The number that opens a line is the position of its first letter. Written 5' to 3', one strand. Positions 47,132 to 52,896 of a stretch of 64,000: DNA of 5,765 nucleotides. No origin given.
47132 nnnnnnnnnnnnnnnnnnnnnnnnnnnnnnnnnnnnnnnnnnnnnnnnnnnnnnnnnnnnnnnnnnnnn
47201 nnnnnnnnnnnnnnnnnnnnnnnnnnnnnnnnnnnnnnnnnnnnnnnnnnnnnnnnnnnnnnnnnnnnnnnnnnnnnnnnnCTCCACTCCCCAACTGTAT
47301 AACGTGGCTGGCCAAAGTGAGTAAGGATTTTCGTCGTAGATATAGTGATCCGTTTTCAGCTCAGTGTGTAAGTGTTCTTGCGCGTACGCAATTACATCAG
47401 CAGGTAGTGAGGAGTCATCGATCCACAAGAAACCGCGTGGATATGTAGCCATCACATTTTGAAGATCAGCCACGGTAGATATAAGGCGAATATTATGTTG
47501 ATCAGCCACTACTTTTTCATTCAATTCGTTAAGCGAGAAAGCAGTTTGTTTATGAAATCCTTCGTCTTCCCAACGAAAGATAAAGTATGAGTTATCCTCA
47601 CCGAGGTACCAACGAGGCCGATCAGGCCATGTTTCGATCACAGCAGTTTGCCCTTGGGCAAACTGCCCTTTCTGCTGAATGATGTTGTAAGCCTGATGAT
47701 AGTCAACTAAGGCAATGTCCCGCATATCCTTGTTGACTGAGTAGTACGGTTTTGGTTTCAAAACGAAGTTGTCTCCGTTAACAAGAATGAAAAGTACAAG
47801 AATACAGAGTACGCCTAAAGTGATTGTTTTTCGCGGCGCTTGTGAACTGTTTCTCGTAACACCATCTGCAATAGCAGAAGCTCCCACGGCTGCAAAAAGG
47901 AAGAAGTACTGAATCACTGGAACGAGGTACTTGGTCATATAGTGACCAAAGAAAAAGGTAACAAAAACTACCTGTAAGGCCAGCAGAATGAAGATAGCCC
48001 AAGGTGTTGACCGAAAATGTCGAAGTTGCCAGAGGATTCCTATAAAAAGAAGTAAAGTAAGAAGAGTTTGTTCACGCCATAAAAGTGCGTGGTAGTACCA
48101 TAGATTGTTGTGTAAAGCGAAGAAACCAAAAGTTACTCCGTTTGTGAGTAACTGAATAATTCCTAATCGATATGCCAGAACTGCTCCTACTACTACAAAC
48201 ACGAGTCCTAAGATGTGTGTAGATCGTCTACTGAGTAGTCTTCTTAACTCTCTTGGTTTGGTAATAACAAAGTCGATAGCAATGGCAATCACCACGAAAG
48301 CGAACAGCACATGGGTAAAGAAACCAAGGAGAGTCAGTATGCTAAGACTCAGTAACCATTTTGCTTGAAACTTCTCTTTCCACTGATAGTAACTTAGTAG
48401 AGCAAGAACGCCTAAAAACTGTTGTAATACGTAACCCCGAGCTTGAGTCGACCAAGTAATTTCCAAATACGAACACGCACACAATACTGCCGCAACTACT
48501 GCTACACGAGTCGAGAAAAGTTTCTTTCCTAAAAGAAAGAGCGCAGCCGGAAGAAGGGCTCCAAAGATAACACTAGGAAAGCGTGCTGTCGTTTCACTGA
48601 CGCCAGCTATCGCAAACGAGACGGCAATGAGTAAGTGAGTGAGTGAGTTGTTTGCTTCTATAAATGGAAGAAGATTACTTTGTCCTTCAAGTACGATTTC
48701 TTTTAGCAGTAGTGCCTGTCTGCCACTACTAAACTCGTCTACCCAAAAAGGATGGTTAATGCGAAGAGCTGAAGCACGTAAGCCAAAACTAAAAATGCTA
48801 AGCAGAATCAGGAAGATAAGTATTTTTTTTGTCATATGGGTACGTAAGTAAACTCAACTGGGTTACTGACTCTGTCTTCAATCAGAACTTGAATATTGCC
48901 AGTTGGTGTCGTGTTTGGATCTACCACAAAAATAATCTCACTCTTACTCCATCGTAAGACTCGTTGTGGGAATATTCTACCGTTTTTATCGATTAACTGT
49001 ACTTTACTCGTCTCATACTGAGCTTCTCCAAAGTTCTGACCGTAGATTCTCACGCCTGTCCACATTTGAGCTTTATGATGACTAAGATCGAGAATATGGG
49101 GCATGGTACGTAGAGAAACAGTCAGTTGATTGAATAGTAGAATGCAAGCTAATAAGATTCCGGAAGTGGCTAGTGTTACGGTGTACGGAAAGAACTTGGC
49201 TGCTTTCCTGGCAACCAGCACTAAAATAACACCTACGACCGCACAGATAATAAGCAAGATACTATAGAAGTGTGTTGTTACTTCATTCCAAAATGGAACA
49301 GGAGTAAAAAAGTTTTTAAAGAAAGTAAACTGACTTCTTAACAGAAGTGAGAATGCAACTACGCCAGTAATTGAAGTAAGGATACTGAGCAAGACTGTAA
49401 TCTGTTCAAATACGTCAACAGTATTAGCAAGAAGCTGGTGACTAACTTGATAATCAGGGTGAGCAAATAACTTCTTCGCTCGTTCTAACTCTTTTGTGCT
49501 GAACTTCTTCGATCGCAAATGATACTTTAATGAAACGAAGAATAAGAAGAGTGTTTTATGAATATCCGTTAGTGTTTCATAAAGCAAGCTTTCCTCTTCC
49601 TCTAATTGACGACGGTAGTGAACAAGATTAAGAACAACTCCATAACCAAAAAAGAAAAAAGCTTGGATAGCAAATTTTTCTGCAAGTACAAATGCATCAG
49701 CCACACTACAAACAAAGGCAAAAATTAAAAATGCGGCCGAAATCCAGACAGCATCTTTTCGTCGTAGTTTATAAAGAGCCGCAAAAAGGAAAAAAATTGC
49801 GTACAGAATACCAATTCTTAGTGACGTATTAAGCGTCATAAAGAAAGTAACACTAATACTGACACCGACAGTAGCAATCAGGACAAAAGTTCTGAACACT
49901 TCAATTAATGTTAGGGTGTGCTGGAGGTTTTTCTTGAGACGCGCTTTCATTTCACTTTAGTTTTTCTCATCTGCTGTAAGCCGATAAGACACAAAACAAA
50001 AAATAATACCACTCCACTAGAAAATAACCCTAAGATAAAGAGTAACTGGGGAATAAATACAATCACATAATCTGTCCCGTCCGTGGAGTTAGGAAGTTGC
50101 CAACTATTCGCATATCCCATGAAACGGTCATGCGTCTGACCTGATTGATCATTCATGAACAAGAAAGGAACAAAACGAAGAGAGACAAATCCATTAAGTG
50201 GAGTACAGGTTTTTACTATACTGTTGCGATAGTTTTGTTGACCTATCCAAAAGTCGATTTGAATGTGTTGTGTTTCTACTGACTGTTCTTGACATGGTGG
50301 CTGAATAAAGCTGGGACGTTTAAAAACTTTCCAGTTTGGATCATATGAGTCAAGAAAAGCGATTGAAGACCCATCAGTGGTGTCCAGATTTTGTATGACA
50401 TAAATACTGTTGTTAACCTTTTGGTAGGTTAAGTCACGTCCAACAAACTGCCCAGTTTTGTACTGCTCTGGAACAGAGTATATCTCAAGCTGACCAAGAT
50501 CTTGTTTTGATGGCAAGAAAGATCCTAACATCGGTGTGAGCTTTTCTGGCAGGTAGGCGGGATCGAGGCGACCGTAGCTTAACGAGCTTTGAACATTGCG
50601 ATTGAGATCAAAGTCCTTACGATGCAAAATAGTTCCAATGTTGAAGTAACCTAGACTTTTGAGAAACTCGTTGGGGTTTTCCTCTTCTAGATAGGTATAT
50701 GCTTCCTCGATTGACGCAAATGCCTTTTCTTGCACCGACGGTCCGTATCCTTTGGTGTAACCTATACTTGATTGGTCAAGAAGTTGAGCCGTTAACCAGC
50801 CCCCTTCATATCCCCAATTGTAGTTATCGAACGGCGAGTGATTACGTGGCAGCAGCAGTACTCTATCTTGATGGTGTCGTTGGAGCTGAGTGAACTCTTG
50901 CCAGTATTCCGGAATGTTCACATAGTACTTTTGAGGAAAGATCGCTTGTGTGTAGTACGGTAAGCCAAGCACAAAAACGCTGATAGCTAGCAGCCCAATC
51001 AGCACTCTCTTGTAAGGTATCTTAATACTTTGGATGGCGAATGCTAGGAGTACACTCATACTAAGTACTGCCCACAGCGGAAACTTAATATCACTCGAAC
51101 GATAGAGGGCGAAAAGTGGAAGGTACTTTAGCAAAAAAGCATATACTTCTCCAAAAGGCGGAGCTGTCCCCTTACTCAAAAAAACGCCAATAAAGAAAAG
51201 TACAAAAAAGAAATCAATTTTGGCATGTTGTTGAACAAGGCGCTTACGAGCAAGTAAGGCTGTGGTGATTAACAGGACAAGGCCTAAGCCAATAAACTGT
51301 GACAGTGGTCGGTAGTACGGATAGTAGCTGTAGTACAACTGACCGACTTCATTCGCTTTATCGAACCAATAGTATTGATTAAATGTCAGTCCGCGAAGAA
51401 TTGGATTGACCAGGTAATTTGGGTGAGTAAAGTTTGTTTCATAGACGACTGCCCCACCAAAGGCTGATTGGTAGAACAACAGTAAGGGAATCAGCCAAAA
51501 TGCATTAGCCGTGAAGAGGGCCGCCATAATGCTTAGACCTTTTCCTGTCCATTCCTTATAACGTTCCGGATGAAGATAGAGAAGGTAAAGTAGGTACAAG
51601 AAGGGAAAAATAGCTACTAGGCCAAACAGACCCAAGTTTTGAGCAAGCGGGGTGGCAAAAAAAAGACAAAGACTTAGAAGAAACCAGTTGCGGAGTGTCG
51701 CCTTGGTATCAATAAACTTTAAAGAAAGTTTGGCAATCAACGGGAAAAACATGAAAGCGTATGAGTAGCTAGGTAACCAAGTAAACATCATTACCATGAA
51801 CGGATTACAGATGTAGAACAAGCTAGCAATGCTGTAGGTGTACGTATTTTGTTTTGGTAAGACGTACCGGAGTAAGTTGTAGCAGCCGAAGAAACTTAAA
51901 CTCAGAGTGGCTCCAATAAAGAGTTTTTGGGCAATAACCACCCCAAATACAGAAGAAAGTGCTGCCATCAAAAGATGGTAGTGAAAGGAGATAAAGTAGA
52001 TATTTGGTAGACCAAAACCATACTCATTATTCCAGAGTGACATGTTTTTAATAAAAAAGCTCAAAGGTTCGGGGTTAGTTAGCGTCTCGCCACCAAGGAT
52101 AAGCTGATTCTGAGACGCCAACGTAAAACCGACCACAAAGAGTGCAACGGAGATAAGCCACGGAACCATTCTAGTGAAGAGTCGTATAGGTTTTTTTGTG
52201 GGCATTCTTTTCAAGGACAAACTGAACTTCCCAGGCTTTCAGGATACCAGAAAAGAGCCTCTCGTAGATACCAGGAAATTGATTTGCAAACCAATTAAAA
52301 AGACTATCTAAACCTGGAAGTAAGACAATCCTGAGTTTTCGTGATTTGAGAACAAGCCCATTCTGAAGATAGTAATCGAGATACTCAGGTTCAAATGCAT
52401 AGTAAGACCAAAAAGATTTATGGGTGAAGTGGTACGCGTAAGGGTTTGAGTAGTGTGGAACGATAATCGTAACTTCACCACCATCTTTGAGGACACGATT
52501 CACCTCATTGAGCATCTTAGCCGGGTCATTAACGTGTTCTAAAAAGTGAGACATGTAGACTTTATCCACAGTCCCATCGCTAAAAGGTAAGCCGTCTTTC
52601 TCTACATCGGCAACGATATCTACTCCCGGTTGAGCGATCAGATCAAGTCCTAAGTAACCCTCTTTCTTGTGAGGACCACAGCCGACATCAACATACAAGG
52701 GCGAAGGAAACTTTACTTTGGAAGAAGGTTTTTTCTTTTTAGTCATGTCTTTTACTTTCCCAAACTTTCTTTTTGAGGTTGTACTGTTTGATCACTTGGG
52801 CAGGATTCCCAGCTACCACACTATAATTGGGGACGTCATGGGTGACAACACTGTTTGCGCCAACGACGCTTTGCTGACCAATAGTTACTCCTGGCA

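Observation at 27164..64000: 37-kb envelope glycosylation locus unusually rich in GT-C membrane glycosyltransferases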

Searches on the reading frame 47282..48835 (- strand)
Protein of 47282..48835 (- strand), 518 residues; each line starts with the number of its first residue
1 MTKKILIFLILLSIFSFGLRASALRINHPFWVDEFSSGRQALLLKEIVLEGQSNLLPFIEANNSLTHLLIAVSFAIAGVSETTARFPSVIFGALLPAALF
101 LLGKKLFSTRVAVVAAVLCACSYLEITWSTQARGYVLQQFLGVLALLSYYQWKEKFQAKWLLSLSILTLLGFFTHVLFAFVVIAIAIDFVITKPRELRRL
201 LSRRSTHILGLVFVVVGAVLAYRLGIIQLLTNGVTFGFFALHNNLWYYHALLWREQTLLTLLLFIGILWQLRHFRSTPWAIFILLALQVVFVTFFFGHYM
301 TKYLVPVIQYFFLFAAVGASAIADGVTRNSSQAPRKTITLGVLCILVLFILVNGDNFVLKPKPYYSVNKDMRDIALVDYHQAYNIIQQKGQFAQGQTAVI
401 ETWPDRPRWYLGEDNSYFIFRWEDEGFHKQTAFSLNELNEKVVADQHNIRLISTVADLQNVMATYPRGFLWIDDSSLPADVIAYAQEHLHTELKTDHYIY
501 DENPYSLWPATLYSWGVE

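Call 5: search_protein_families(library=pfam, proteins=[window:47282-48835:-], max_evalue=0.01)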
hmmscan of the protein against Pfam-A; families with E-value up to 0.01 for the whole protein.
window:47282-48835:- (518 aa): 1 family
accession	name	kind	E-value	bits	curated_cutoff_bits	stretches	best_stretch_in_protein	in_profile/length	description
PF13231.12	PMT_2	-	2.9e-15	57.3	26.1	1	67-217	7-154/160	Dolichyl-phosphate-mannose-protein mannosyltransferase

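Call 16: search_protein_families(library=ncbifam, proteins=[window:47282-48835:-], max_evalue=1)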
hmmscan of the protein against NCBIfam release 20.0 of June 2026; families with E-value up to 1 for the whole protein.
window:47282-48835:- (518 aa): 2 families
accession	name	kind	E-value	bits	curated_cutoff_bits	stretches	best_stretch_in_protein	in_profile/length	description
TIGR03663.1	TIGR03663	subfamily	2e-07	30.4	126.25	1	70-174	59-162/435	flippase activity-associated protein Agl23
NF052499.1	MnslTaseMT1671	equivalog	0.0016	17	900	1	54-198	70-214/523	mannosyltransferase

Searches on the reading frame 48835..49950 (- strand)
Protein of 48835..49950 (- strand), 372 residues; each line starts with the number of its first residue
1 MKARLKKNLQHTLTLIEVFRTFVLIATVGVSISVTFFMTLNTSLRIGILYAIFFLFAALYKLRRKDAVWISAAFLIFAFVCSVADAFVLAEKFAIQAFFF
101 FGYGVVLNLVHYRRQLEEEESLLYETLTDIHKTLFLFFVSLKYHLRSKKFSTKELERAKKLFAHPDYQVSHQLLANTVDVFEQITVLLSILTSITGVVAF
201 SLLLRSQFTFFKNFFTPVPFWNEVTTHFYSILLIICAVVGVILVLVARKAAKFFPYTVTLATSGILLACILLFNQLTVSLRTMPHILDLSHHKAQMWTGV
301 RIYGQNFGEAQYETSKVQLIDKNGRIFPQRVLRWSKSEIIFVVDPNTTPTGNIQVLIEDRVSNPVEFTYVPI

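Call 5: search_protein_families(library=pfam, proteins=[window:48835-49950:-], max_evalue=0.01)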
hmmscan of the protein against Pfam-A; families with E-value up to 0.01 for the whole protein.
window:48835-49950:- (372 aa): 1 family
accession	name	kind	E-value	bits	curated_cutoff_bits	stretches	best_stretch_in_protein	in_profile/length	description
PF01833.30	TIG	-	0.0063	16.9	20.9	0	301-369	20-84/84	IPT/TIG domain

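Call 15: search_protein_families(library=pfam, proteins=[window:48835-49950:-], max_evalue=10)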
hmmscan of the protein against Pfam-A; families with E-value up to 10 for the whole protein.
window:48835-49950:- (372 aa): 2 families
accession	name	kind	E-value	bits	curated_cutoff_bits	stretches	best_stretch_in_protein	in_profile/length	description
PF01833.30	TIG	-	0.0063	16.9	20.9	1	301-369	20-84/84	IPT/TIG domain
PF07695.17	7TMR-DISM_7TM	-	2.3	8.5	29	2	18-108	96-194/205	7TM diverse intracellular signalling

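Call 16: search_protein_families(library=ncbifam, proteins=[window:48835-49950:-], max_evalue=1)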
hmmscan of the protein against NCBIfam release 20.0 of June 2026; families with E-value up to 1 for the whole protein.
window:48835-49950:- (372 aa): 1 family
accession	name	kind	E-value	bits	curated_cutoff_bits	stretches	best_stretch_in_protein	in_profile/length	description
TIGR02250.1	FCP1_euk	subfamily_domain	0.057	13.6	135.25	1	277-333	55-108/156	FCP1-like phosphatase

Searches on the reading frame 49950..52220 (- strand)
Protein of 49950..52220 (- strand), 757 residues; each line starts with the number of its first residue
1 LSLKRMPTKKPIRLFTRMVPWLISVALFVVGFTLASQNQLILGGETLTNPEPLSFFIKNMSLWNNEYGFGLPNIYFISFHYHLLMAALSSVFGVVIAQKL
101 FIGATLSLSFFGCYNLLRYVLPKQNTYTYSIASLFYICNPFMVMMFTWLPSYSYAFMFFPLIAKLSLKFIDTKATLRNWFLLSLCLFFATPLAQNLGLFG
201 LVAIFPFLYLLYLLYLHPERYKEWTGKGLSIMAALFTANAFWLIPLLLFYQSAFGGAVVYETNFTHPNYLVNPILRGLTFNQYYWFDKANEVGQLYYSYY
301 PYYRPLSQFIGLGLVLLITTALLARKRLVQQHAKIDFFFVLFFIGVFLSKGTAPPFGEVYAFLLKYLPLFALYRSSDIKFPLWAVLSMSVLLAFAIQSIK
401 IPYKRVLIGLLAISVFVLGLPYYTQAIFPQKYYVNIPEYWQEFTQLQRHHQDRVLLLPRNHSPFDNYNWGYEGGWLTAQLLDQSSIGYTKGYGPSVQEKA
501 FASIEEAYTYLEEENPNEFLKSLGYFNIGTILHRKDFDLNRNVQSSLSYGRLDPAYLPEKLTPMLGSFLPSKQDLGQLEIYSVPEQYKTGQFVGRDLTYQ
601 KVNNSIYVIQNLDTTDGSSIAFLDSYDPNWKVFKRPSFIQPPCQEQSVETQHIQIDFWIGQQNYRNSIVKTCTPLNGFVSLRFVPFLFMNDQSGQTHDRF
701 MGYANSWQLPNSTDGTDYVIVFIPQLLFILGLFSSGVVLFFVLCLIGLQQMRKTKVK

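Call 5: search_protein_families(library=pfam, proteins=[window:49950-52220:-], max_evalue=0.01)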
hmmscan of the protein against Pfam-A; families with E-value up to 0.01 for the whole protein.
window:49950-52220:- (757 aa): 1 family
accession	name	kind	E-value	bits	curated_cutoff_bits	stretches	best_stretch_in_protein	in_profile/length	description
PF11847.13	GT-C_AftD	-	1.1e-14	53.9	26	1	51-541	25-514/661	Alpha-(1->3)-arabinofuranosyltransferase, N-terminal GT-C domain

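Call 16: search_protein_families(library=ncbifam, proteins=[window:49950-52220:-], max_evalue=1)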
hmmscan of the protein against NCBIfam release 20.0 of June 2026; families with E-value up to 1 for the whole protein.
window:49950-52220:- (757 aa): 1 family
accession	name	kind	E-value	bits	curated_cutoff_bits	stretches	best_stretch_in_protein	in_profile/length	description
NF053599.1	transp_MmpA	equivalog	4.3e-11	42.1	210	2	312-462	253-403/543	MmpA family trehalose lipid delivery protein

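Call 69: search_solved_structures(query=window:49950-52220:-, max_evalue=1)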
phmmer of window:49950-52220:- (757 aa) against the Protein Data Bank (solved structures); distinct sequences matched with E-value up to 1: 0.

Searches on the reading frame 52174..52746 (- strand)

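Call 5: search_protein_families(library=pfam, proteins=[window:52174-52746:-], max_evalue=0.01)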
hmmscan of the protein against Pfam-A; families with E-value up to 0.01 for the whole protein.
window:52174-52746:- (191 aa): 7 families
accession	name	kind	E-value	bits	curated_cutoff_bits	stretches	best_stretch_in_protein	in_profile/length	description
PF08241.18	Methyltransf_11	-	4.5e-12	46.9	21.2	1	44-92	47-93/95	Methyltransferase domain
PF13489.12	Methyltransf_23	-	1.3e-08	35.2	27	1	18-112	26-134/164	Methyltransferase domain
PF01209.24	Ubie_methyltran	-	5.4e-07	29.6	20.1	1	51-104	108-159/233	ubiE/COQ5 methyltransferase family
PF13649.12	Methyltransf_25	-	8.8e-07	30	27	1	45-90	52-97/97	Methyltransferase domain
PF13847.12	Methyltransf_31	-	6.1e-06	26.4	27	1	46-107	61-122/145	Methyltransferase domain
PF08242.18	Methyltransf_12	-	2.3e-05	25.5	30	1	54-91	64-97/98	Methyltransferase domain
PF05148.21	Methyltransf_8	-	0.0035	17.7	27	1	20-94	78-156/219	Hypothetical methyltransferase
